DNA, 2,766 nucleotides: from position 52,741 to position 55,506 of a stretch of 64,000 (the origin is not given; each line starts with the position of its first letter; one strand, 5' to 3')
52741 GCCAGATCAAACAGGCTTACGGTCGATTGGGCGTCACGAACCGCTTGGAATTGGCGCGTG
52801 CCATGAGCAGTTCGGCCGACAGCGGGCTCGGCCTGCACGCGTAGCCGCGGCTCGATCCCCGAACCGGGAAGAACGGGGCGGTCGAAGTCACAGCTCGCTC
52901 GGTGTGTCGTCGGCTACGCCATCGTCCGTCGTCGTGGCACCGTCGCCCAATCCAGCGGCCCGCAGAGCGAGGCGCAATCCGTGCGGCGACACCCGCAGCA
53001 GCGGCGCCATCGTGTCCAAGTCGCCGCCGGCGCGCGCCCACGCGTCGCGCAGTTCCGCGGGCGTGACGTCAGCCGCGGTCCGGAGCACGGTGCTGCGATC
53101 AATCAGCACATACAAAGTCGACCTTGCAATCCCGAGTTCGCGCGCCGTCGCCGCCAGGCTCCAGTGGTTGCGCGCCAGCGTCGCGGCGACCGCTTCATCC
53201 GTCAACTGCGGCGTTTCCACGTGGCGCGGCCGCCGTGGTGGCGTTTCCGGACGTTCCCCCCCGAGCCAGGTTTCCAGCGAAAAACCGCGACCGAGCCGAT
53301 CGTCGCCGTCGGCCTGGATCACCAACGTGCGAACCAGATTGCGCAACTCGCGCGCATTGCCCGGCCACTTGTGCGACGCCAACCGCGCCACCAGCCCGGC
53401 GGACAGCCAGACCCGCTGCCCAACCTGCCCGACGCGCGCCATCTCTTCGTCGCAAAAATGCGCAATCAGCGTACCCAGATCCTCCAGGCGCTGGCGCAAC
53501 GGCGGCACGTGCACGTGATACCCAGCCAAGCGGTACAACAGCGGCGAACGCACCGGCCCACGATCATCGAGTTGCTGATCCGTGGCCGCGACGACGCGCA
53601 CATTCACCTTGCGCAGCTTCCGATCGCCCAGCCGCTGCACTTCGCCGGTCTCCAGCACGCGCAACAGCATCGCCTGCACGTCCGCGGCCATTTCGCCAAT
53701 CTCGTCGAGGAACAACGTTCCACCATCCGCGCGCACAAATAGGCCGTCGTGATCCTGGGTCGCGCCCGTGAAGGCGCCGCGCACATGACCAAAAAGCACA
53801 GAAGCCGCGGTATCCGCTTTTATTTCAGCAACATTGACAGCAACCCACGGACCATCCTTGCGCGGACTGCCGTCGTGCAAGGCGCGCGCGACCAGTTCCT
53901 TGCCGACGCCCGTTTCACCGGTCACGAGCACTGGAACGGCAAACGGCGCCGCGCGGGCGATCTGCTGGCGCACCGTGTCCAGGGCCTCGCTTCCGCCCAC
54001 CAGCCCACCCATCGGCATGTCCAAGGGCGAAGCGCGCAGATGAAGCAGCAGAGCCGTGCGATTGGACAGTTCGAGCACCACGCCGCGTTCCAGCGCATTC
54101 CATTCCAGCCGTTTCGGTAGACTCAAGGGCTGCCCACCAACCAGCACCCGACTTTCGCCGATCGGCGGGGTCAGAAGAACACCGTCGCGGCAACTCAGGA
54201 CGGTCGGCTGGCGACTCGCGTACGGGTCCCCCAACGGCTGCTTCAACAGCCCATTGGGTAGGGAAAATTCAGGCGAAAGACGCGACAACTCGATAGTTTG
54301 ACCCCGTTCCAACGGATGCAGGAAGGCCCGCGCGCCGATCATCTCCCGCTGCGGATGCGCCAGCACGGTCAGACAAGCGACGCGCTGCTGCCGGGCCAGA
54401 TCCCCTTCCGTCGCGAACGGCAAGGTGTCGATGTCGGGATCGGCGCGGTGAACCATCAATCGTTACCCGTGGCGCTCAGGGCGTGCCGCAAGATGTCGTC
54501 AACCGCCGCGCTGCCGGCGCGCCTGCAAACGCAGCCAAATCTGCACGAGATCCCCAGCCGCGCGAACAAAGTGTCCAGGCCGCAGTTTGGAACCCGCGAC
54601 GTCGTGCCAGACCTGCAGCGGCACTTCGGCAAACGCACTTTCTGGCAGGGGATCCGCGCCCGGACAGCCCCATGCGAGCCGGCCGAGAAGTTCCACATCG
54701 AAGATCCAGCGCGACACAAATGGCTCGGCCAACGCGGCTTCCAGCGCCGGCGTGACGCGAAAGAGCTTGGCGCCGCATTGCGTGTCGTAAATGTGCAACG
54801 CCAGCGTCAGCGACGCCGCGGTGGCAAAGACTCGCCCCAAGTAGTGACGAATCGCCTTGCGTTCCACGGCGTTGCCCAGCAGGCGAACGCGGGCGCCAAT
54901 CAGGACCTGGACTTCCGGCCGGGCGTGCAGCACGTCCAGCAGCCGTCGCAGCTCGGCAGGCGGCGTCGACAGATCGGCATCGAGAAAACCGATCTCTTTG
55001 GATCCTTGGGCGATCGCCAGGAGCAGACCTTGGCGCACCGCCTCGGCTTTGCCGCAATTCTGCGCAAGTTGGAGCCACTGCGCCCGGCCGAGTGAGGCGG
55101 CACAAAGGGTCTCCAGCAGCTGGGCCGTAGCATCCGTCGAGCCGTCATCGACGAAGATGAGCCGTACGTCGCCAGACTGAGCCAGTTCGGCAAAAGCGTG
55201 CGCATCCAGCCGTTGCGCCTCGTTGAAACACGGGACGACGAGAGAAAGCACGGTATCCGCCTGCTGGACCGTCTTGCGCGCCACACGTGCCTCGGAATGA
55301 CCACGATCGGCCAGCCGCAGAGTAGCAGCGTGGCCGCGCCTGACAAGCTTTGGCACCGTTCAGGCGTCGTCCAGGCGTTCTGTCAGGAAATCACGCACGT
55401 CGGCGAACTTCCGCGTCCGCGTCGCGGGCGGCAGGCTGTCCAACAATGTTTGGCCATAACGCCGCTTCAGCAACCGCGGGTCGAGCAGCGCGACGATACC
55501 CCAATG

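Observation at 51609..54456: Self-contained sigma54 cascade: tandem-HTH activator, 12-bp-period GTCCGA array, -24/-12 promoter, LuxR-type regulator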

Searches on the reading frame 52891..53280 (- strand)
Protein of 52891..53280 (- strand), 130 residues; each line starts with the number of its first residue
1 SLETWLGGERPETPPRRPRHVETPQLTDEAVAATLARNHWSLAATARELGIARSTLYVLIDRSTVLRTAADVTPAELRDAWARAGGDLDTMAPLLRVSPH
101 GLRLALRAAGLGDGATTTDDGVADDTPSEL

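Call 20: search_protein_families(library=pfam, proteins=[window:52891-53280:-], max_evalue=10)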
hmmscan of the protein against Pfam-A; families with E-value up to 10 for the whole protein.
seq(130 aa): 10 families
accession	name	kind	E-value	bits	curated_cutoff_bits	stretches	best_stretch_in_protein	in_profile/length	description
PF02954.25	HTH_8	-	6.1e-09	35.9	22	2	31-57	10-36/42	Bacterial regulatory protein, Fis family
PF13384.12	HTH_23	-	0.00018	21.6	24.6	1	28-62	6-40/50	Homeodomain-like domain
PF13518.12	HTH_28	-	0.00028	21.4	25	1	35-62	8-35/52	Helix-turn-helix domain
PF13556.12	HTH_30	-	0.0013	18.9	27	1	34-58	7-31/59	PucR C-terminal helix-turn-helix domain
PF13565.12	HTH_32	-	0.01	16.8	33.7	1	10-65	18-69/73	Homeodomain-like domain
PF02796.21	HTH_7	-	0.011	16.3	23.8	1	41-57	23-39/45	Helix-turn-helix domain of resolvase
PF13693.12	HTH_35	-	0.024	15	25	1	29-64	5-40/75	Winged helix-turn-helix DNA-binding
PF12728.13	HTH_17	-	0.16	12.7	27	1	45-62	7-24/51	Helix-turn-helix domain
PF04218.19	CENP-B_N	-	0.3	11.2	21.2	1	37-62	21-45/53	CENP-B N-terminal DNA-binding domain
PF13022.12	HTH_Tnp_1_2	-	0.34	11.5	27.9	1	32-58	16-45/122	Helix-turn-helix of insertion element transposase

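Call 49: search_solved_structures(query=window:52891-53211:-, max_evalue=10, show_alignments=3)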
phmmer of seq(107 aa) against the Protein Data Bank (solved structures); distinct sequences matched with E-value up to 10: 3.
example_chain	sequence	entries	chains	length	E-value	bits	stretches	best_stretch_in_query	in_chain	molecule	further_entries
9g3x_R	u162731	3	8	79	0.71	13.5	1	13-55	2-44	Mitotic spindle organizing protein 1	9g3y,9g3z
4za6_A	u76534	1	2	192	0.81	13.3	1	5-64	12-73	TetR family transcriptional regulator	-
6wwd_A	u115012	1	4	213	1.3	12.6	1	42-73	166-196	dITP/XTP pyrophosphatase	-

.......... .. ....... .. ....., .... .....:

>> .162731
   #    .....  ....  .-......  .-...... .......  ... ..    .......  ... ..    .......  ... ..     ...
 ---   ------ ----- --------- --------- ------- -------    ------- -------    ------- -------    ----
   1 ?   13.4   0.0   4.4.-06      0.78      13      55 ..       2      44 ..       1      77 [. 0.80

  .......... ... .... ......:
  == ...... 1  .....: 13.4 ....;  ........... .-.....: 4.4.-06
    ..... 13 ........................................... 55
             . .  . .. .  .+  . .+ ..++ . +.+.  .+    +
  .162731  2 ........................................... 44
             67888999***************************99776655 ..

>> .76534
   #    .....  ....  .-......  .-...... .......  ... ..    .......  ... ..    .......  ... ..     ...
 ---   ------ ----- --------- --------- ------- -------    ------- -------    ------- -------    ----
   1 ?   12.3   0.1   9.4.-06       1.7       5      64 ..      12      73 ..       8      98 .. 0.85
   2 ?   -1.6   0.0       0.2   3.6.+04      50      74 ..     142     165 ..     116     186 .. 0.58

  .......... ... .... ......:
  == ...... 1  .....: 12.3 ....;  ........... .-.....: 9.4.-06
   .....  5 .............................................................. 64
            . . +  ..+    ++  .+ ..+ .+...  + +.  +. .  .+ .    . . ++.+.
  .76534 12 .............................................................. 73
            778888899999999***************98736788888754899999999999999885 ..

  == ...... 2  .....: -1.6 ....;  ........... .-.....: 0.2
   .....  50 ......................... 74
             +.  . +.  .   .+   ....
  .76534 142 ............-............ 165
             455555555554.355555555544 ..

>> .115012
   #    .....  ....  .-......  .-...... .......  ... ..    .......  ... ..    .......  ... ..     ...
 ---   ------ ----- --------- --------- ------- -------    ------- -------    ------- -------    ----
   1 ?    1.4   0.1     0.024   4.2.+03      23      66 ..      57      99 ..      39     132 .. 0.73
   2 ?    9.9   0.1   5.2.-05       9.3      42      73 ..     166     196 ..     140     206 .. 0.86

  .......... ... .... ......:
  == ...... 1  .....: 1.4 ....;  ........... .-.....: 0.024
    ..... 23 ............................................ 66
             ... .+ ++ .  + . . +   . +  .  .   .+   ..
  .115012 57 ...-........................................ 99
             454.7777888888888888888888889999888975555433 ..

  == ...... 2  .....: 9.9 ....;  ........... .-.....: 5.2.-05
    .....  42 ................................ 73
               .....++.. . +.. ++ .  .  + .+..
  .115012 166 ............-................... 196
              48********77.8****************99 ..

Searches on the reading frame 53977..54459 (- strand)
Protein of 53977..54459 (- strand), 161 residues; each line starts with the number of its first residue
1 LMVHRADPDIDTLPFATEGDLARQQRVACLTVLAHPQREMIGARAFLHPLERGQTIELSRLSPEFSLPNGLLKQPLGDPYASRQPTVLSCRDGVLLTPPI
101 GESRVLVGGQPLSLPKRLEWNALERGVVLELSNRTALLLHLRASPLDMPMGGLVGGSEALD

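Call 20: search_protein_families(library=pfam, proteins=[window:53977-54459:-], max_evalue=10)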
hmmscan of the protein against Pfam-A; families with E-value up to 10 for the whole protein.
seq(161 aa): 0 families

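Call 48: search_solved_structures(query=window:53977-54459:-, max_evalue=10, show_alignments=2)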
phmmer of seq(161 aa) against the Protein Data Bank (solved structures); distinct sequences matched with E-value up to 10: 1.
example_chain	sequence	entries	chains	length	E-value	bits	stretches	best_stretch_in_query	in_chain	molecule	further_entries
2we7_A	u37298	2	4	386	0.66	13.2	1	16-60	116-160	Xanthine dehydrogenase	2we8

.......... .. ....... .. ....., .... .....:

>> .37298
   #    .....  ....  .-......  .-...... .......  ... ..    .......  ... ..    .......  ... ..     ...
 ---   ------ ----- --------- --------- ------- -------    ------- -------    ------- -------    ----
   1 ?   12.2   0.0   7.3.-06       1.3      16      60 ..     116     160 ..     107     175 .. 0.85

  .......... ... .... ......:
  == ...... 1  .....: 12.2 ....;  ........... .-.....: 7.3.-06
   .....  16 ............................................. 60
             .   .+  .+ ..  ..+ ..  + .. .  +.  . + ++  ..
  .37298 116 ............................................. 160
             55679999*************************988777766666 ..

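Call 53: search_solved_structures(query=A5, max_evalue=10, show_alignments=3)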
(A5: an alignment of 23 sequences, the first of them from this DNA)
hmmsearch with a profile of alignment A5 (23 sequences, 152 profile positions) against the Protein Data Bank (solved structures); distinct sequences matched with E-value up to 10: 6.
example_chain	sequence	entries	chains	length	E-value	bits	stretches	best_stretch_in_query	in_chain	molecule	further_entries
2we7_A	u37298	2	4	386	0.0083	18.7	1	16-48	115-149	Xanthine dehydrogenase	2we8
3gqs_A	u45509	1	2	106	0.011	18.4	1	74-124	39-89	Adenylate cyclase-like protein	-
3po8_A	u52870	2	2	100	0.3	13.7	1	71-133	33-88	Putative uncharacterized protein TB39.8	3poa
2lc1_A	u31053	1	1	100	0.37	13.4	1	70-132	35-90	Putative uncharacterized protein TB39.8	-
8j5k_p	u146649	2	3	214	1.1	11.8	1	32-71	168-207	FCPII-I, fucoxanthin chlorophyll a/c binding protein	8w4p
3oun_A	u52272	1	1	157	1.4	11.5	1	72-125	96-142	Putative uncharacterized protein TB39.8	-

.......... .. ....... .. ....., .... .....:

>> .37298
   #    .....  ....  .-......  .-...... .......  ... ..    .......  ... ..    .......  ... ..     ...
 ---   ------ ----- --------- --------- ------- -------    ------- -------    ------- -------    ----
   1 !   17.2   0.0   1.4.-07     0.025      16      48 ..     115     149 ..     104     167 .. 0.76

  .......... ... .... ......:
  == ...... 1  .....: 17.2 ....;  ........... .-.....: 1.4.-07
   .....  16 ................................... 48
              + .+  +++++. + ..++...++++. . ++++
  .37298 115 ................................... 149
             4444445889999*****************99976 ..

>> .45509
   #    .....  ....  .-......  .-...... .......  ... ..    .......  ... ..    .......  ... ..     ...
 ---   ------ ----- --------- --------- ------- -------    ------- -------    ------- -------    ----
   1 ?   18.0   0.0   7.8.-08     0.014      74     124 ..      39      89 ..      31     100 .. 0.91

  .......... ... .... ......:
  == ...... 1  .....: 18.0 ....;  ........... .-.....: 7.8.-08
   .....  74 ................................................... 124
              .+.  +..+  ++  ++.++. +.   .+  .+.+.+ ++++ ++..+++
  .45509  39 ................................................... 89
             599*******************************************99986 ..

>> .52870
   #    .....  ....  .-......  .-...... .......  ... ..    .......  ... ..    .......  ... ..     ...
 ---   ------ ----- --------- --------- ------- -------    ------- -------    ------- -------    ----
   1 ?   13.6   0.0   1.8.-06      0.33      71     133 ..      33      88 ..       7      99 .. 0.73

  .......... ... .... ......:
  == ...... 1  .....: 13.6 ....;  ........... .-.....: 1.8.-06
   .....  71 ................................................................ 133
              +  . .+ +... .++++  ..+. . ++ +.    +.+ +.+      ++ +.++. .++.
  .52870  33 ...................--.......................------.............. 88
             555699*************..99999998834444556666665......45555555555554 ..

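Call 54: search_protein_families(library=pfam, alignment_id=A5, max_evalue=10)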
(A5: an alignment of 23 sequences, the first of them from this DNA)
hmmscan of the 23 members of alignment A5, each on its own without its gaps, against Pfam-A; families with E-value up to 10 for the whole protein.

A. member 1, seq(150 aa): 0 families

B. families by the number of members that match (of 23 scanned): 3 families
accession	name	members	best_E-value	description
PF16697.10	Yop-YscD_cpl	1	0.05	Inner membrane component of T3SS, cytoplasmic domain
PF23891.1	DUF7243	1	0.19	Family of unknown function (DUF7243)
PF17203.10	sCache_3_2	1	0.23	Single cache domain 3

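Call 68: search_protein_representatives(alignment_id=A5)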
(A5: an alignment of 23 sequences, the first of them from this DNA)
Query: 23 sequences, 152 profile positions. Proteins with E-value up to 0.001 (for the whole library): 1409; up to 1e-10: 1123; up to 1e-30: 231. The best 150 are listed.
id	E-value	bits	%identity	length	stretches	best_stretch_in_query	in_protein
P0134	1.3e-43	164.3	-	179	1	16-146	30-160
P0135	5.6e-41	155.7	-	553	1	12-150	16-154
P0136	6.5e-41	155.5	-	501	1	15-145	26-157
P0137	3.6e-40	153.1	-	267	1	19-146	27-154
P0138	4.3e-40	152.8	-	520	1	4-150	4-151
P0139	6.4e-40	152.2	-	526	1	10-151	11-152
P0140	7.5e-40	152.0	-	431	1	18-148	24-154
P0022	7.7e-40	152.0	-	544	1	5-150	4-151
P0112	1.9e-39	150.7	-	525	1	8-151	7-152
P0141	3.7e-39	149.8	-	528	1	23-149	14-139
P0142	4.5e-39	149.5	-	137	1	1-130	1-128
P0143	5.7e-39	149.2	-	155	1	5-145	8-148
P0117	6.3e-39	149.0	-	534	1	14-149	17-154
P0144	9.0e-39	148.5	-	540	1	9-145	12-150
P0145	1.4e-38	147.9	-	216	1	4-150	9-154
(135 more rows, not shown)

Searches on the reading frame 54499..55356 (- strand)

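Call 6: search_protein_families(library=pfam, proteins=[window:54499-55356:-], max_evalue=0.01)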
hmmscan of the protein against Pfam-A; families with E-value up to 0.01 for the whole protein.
window:54499-55356:- (285 aa): 5 families
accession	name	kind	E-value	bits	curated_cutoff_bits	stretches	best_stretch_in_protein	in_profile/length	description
PF00535.33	Glycos_transf_2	-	1.9e-19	70.7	23.3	1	38-202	1-162/168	Glycosyl transferase family 2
PF13641.12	Glyco_tranf_2_3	-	2.2e-05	25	27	1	37-159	3-125/230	Glycosyltransferase like family 2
PF09488.16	Osmo_MPGsynth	-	0.00038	19.8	27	0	101-133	143-175/381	Mannosyl-3-phosphoglycerate synthase (osmo_MPGsynth)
PF13531.11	SBP_bac_11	-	0.0066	16.7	25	1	27-173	71-209/227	Bacterial extracellular solute-binding protein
PF10111.15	Glyco_tranf_2_2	-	0.0082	16.1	27.3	1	62-144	28-107/276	Glycosyltransferase like family 2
